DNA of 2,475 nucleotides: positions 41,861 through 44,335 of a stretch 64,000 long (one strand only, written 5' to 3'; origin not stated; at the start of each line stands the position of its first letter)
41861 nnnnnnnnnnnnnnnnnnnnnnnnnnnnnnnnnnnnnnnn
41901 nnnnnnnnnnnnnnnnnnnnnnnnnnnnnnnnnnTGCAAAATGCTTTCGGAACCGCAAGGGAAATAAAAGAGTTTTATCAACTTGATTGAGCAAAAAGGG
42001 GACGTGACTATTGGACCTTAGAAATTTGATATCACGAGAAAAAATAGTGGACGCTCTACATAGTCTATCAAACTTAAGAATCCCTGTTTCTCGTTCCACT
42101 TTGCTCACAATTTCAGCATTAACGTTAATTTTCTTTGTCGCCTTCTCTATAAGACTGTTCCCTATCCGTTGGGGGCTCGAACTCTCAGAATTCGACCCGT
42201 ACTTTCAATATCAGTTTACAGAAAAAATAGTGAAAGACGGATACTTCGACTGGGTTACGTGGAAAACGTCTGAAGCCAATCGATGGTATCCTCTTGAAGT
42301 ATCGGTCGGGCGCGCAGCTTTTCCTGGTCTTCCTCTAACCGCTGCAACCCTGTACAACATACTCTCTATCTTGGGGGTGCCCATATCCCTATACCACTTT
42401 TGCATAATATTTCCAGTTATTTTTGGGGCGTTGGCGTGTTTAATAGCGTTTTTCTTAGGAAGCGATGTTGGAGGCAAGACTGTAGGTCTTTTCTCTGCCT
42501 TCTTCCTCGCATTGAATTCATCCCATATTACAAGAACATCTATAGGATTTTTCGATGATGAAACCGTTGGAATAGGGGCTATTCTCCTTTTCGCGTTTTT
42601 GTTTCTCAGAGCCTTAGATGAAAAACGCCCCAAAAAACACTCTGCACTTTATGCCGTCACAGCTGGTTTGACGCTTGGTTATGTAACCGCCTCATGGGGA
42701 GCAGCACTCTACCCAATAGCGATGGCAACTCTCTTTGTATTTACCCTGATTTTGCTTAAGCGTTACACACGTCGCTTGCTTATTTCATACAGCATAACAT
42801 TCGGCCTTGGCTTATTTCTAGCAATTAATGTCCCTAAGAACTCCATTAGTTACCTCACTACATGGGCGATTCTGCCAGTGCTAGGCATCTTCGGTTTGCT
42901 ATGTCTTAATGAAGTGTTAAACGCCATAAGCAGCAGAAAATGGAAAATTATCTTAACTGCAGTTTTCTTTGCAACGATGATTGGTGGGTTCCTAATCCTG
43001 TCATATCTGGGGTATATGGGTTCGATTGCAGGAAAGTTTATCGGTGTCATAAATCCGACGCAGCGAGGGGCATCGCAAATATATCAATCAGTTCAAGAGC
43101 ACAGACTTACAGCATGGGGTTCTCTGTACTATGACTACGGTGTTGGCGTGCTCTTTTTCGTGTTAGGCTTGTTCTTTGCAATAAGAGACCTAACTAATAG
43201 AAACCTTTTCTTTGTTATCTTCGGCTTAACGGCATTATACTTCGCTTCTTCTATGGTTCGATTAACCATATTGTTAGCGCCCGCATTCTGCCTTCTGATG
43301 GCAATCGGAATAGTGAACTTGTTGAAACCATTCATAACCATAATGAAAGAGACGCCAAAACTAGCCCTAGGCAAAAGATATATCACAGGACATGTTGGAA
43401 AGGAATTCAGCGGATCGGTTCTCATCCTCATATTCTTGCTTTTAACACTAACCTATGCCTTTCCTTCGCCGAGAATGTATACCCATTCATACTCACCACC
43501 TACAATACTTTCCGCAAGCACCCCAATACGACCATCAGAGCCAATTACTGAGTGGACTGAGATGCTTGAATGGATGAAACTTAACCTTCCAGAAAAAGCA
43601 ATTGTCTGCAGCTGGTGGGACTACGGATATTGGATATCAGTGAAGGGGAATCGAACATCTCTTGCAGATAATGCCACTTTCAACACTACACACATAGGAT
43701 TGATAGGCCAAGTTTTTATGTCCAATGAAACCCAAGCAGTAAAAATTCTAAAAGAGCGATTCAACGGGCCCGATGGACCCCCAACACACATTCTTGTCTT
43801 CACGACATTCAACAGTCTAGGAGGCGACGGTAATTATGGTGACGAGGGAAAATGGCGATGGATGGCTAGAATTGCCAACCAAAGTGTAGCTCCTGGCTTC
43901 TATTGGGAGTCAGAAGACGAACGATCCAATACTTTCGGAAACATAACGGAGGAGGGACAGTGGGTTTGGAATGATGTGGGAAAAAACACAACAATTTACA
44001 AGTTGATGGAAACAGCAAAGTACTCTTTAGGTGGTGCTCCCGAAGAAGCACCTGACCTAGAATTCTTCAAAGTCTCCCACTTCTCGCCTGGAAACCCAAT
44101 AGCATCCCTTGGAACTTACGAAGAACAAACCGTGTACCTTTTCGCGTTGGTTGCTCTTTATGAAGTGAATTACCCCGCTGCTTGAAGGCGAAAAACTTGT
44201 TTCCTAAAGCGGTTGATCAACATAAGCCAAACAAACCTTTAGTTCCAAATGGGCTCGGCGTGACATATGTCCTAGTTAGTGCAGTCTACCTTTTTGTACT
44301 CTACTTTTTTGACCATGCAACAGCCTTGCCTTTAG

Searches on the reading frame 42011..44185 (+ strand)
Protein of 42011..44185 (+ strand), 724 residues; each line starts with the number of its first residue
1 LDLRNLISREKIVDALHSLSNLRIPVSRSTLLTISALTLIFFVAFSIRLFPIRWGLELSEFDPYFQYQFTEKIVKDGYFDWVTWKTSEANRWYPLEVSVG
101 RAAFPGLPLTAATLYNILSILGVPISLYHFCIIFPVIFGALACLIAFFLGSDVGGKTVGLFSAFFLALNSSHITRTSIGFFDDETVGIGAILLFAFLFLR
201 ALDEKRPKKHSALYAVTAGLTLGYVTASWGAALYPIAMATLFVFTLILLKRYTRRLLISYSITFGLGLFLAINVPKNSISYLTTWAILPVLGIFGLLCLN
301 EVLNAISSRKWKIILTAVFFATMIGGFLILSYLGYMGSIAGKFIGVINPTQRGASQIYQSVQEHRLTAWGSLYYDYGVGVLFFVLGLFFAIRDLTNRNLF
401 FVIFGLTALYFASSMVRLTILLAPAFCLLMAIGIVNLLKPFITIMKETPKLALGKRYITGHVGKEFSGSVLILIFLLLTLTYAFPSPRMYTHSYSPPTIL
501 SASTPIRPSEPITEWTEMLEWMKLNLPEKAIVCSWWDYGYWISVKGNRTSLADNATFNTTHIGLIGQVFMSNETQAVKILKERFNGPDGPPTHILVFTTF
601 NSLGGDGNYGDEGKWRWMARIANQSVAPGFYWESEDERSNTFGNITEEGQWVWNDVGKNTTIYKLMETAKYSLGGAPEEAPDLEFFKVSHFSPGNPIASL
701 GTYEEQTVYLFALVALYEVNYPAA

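Call 17: search_protein_families(library=pfam, proteins=[window:42011-44185:+], max_evalue=0.00001)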
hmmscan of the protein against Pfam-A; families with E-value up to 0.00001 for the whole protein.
window:42011-44185:+ (724 aa): 1 family
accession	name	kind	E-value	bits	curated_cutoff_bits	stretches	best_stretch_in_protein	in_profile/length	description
PF02516.20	STT3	-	2.1e-36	126.8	24.5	1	34-429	4-404/405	Oligosaccharyl transferase STT3, N-terminal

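Call 42: search_solved_structures(query=window:42011-44185:+, max_evalue=0.001)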
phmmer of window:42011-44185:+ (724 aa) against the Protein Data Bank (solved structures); distinct sequences matched with E-value up to 0.001: 12.
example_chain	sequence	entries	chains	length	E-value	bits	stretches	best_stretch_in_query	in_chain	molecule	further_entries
6s7o_A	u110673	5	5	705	9.1e-85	288.6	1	27-641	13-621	Dolichyl-diphosphooligosaccharide--protein glycosyltransferase subunit STT3A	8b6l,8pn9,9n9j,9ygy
6ftg_5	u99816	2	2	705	1e-84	288.4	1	22-641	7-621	Dolichyl-diphosphooligosaccharide--protein glycosyltransferase subunit STT3A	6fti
6ftj_5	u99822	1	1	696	1.3e-84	288.1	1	22-640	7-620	Dolichyl-diphosphooligosaccharide--protein glycosyltransferase subunit STT3A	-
6s7t_A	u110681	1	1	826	4.2e-76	259.9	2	22-442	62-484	Dolichyl-diphosphooligosaccharide--protein glycosyltransferase subunit STT3B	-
6c26_A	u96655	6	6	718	2.5e-70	240.8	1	30-623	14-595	Dolichyl-diphosphooligosaccharide--protein glycosyltransferase subunit STT3 | Dolichyl-diphosphooligosaccharide--protein glycotransferase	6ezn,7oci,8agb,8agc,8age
8i9p_Lh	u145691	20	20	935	4.3e-69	236.8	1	27-623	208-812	dolichyl-diphosphooligosaccharide--protein glycotransferase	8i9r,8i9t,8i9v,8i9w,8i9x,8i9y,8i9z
2lgz_A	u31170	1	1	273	1.2e-16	63.4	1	493-623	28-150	Dolichyl-diphosphooligosaccharide--protein glycosyltransferase subunit STT3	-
2zag_A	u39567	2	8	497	3.6e-07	32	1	502-555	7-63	Oligosaccharyl transferase stt3 subunit related protein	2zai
3vu1_A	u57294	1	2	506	6.1e-07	31.3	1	511-555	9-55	Putative uncharacterized protein PH0242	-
5aza_A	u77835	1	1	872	1.7e-06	29.8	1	511-555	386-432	Maltose-binding periplasmic protein,Oligosaccharyl transferase stt3 subunit related protei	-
3wov_A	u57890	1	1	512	4.8e-06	28.3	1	512-555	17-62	Oligosaccharyl transferase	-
3vgp_A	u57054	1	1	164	0.00043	21.9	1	513-583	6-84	Transmembrane oligosaccharyl transferase, putative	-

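Call 64: find_homologous_proteins(query=window:42011-44185:+, max_evalue=1e-10)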
Query window:42011-44185:+ (724 aa): 1131 proteins with E <= 1e-10 among 8000 candidates; the best 120 are listed.
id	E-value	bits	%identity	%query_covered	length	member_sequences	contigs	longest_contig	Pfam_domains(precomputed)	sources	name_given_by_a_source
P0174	0.0e+0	1614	98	100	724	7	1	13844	PF02516.21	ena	-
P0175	0.0e+0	1373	82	100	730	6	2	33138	PF02516.21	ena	-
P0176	0.0e+0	1365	82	100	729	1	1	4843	PF02516.21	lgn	-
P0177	0.0e+0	1362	82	100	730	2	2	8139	PF02516.21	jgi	-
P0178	0.0e+0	1360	81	100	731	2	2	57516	PF02516.21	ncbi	-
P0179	0.0e+0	1356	81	100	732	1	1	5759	PF02516.21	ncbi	-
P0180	0.0e+0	1354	81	100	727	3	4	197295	PF02516.21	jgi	-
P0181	0.0e+0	1339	80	100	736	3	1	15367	PF02516.21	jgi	jgi:dolichyl-diphosphooligosaccharide--protein glycosyltransferase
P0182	0.0e+0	1336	80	100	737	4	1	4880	PF02516.21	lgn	-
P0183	0.0e+0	1326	81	100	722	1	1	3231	PF02516.21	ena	-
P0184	0.0e+0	1304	77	100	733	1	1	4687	PF02516.21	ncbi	-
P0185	0.0e+0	1297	77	100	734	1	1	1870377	PF02516.21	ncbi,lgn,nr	ncbi:MAG: hypothetical protein JSV51_06710 [Candidatus Bathyarchaeota archaeon]|nr:MAG: hypothetical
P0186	0.0e+0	1293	76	100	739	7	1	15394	PF02516.21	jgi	jgi:dolichyl-diphosphooligosaccharide--protein glycosyltransferase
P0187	0.0e+0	1292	77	100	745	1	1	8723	PF02516.21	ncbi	-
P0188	0.0e+0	1287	78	100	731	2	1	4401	PF02516.21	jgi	jgi:dolichyl-diphosphooligosaccharide--protein glycosyltransferase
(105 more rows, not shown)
